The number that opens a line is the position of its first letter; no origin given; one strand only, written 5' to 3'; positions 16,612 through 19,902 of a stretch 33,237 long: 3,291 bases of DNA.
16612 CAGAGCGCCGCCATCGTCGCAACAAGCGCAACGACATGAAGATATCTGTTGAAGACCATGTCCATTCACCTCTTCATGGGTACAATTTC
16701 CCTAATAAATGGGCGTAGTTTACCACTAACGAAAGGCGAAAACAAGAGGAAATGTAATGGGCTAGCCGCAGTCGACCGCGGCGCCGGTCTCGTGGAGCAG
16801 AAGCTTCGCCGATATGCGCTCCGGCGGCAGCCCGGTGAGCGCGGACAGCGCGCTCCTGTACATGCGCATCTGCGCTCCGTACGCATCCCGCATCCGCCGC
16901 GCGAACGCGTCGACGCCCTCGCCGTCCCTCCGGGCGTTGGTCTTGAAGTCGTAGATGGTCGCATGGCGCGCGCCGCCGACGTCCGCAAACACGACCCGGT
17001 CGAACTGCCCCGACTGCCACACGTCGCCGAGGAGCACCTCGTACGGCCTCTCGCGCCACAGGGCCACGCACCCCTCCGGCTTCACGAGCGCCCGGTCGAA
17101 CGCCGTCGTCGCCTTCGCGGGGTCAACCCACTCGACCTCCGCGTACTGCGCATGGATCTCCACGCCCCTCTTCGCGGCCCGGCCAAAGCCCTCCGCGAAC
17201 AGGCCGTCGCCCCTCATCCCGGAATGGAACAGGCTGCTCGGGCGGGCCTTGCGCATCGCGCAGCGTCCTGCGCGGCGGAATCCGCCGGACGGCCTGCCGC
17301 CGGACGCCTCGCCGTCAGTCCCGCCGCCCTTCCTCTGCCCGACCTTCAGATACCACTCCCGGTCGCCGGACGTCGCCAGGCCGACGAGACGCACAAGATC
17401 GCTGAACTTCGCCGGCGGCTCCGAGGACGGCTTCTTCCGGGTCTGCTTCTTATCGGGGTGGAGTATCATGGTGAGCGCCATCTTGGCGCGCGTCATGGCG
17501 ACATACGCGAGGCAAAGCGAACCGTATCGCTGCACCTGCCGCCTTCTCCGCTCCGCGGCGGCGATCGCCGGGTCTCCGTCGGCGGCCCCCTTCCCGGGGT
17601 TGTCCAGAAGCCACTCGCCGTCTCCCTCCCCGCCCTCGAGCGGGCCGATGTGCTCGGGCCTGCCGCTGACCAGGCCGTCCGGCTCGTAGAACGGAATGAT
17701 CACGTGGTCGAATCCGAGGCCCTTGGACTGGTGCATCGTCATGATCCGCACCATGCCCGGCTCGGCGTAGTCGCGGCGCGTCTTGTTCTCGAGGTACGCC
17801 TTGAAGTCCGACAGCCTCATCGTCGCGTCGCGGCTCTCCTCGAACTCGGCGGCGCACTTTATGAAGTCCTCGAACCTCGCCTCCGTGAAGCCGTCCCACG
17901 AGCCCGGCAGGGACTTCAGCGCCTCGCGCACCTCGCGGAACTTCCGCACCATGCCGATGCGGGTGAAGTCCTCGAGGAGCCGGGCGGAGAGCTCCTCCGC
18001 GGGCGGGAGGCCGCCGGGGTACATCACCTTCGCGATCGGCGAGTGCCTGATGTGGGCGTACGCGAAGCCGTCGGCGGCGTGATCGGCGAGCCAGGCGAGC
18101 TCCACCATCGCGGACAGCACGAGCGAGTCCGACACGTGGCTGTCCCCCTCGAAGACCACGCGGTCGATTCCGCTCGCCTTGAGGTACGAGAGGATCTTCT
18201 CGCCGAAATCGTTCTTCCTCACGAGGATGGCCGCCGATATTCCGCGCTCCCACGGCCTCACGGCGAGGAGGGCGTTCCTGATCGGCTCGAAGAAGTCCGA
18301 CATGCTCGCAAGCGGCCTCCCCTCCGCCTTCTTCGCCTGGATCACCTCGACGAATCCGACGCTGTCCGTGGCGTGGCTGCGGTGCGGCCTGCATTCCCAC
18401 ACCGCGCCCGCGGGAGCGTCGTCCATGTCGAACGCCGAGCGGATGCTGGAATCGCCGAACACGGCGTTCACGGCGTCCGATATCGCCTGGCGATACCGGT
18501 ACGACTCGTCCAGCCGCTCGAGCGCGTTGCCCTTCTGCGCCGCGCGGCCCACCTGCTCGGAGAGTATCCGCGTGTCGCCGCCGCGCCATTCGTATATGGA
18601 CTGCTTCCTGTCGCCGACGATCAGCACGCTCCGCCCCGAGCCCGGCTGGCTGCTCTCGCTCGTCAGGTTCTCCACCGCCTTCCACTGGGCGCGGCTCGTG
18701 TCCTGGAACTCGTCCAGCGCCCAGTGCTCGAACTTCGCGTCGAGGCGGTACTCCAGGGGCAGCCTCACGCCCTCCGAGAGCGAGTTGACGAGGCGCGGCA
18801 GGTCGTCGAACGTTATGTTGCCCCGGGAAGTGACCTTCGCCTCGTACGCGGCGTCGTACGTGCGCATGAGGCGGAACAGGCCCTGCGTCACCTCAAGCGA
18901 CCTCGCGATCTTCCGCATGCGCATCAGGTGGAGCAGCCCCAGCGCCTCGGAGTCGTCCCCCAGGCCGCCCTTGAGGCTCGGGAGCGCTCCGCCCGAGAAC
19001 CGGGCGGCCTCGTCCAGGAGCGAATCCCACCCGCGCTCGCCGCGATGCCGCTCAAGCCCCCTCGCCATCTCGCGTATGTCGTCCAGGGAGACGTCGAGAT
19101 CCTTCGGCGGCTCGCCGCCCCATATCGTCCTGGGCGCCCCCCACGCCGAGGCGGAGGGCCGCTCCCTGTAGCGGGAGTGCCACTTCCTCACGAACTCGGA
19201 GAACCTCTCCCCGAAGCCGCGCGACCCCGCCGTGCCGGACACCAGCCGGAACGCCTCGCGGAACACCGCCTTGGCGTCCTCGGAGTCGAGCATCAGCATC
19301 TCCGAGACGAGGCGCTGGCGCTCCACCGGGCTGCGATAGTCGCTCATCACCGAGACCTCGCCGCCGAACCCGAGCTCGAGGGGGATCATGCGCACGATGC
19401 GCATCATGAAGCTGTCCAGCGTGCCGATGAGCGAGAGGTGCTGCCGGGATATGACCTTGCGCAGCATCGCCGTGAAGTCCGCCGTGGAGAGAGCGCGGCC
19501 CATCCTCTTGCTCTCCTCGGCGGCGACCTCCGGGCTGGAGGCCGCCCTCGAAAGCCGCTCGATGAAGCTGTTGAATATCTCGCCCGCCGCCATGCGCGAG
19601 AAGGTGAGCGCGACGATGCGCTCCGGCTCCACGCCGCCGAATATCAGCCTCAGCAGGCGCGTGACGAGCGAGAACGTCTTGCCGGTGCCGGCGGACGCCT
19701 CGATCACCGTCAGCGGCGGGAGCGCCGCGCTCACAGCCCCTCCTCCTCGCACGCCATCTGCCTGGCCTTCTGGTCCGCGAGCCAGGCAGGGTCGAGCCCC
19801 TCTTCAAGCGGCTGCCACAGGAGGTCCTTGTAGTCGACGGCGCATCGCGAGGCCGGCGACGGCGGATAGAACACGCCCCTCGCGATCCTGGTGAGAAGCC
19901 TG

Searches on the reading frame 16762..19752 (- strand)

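Call 10: search_protein_families(library=pfam, proteins=[window:16762-19752:-], max_evalue=0.001)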
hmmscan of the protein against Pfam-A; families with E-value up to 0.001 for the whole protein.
window:16762-19752:- (996 aa): 4 families
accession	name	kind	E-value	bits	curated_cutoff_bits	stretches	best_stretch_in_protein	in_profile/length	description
PF00580.27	UvrD-helicase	-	3.1e-32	112.8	23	1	15-399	16-265/271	UvrD/REP helicase N-terminal domain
PF13361.12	UvrD_C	-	1.9e-11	44.4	25.6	1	628-765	242-348/350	UvrD-like helicase C-terminal domain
PF13245.12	AAA_19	-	1.2e-07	32.4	25.1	0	9-63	8-61/134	AAA domain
PF13538.12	UvrD_C_2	-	1.6e-05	25.1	27.4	0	668-687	2-23/52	UvrD-like helicase C-terminal domain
